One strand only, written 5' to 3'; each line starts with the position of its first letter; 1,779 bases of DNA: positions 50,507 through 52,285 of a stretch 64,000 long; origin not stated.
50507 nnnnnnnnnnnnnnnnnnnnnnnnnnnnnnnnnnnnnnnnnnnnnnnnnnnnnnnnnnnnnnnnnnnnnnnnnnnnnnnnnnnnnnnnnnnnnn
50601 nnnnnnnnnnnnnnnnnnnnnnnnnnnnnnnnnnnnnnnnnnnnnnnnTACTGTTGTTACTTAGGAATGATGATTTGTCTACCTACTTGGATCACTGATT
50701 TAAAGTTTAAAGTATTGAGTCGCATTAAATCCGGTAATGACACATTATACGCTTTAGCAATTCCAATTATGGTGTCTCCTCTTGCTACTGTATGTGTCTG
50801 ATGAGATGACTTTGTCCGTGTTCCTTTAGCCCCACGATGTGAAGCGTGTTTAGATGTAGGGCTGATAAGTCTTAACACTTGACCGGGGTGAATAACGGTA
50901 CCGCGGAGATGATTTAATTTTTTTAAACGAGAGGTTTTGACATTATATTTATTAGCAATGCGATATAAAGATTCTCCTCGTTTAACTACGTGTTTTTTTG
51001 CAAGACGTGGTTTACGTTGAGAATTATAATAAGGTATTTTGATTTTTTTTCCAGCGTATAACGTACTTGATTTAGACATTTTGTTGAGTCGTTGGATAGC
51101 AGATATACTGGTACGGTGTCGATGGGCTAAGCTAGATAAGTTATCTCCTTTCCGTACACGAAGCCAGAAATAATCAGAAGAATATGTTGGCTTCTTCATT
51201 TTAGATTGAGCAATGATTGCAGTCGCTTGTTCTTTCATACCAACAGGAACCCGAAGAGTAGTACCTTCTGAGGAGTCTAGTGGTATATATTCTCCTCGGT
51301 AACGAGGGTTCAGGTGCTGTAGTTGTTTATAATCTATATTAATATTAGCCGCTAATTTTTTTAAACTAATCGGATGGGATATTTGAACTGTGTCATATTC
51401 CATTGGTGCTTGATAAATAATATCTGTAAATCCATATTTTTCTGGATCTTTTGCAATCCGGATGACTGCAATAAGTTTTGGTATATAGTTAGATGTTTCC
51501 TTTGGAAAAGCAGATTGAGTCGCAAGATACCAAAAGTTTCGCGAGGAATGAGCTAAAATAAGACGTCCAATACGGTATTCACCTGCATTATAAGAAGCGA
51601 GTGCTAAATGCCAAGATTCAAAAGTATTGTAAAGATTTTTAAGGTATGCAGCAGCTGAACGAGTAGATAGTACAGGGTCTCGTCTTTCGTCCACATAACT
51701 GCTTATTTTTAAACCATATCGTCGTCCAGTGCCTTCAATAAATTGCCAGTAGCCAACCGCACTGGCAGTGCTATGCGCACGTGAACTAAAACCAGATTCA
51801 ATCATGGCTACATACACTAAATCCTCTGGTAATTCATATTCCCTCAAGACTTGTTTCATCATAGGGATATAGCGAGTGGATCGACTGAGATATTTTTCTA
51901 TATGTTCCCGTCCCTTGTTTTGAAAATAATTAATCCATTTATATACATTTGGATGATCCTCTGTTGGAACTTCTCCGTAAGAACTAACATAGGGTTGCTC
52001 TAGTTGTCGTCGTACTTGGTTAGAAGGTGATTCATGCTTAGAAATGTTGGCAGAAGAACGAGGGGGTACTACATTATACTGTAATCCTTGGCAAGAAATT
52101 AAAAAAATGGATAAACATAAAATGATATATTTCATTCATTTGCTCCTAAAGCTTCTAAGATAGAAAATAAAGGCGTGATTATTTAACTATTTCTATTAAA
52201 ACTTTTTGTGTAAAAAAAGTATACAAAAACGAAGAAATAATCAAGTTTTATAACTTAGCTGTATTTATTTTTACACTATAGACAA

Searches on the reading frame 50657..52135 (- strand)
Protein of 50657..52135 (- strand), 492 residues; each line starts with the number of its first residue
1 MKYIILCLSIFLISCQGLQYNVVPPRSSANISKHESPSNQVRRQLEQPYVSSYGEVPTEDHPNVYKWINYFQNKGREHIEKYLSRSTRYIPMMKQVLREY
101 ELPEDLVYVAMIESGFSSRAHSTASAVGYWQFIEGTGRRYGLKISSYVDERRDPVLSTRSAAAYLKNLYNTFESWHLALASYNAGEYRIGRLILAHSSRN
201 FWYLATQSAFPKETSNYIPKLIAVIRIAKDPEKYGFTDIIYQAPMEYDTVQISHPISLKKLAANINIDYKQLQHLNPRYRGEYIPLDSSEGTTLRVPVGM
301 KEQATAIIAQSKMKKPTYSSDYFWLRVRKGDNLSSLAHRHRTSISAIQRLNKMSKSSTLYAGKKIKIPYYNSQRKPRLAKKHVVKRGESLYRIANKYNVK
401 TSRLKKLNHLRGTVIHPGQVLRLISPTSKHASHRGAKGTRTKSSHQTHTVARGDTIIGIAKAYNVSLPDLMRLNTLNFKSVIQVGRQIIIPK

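Call 35: search_protein_families(library=pfam, proteins=[window:50657-52135:-], max_evalue=0.00001)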
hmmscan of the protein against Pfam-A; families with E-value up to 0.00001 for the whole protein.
window:50657-52135:- (492 aa): 3 families
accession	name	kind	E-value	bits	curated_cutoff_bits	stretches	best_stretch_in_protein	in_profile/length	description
PF01476.26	LysM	-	1.3e-44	150.4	20.9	3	382-422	1-41/43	LysM domain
PF01464.25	SLT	-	1.9e-23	82.7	21.3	1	100-200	10-112/117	Transglycosylase SLT domain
PF23473.1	LysM3_LYK4_5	-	2.5e-07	31.1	29.3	0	447-480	4-37/48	LYK4/5 LysM3 domain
